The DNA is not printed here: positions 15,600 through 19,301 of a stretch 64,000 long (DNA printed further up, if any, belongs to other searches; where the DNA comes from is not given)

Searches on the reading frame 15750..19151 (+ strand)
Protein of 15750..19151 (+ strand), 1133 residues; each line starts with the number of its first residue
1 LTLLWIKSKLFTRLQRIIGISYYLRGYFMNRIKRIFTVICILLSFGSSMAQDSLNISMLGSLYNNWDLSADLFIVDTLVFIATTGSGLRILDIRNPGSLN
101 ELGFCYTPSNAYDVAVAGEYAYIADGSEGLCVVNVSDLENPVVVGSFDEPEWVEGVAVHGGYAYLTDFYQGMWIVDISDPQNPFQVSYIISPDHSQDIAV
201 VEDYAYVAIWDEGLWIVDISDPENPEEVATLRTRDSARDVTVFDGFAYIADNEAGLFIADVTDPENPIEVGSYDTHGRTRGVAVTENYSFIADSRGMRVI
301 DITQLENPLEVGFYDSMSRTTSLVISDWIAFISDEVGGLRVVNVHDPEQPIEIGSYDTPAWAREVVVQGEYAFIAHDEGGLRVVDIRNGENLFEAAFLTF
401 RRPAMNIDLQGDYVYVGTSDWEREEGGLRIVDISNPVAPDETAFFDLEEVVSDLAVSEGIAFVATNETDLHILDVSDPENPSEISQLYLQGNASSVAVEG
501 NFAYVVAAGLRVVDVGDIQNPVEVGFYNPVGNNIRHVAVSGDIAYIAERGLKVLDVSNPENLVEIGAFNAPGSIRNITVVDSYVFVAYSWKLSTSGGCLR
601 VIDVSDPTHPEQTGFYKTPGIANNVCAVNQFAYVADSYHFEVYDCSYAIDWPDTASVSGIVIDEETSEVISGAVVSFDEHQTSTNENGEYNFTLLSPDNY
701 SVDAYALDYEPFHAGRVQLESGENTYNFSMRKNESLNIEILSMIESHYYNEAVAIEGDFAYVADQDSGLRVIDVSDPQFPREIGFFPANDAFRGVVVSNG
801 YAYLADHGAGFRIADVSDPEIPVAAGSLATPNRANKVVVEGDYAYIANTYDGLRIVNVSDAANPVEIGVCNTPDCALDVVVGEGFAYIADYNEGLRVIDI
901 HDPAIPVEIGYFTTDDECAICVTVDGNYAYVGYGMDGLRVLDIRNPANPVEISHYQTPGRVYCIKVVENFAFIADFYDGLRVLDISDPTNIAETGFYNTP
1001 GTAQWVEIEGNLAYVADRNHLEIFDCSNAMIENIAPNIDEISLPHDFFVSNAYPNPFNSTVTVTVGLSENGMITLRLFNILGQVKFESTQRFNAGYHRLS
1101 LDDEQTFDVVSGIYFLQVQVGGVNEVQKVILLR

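Call 27: search_protein_families(library=pfam, proteins=[window:15750-19151:+], max_evalue=0.00001)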
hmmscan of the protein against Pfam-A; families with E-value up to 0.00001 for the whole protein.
window:15750-19151:+ (1133 aa): 6 families
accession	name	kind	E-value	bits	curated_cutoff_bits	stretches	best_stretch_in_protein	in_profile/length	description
PF08309.17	LVIVD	-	4e-171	554.6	20.2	14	194-231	3-40/42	LVIVD repeat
PF13620.12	CarboxypepD_reg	-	9.4e-13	48.8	32.3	1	656-729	1-80/82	Carboxypeptidase regulatory-like domain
PF09826.15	Beta_propel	-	3.2e-11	43.2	22.4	0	369-508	21-130/495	Beta propeller domain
PF18962.6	Por_Secre_tail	-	3.9e-08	33.9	27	1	1053-1130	2-74/75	Secretion system C-terminal sorting domain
PF13715.12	CarbopepD_reg_2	-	6.3e-07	29.8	32.2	1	657-733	1-79/88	CarboxypepD_reg-like domain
PF05694.17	SBP56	-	8e-06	25.3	34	0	198-232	311-346/453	56kDa selenium binding protein (SBP56)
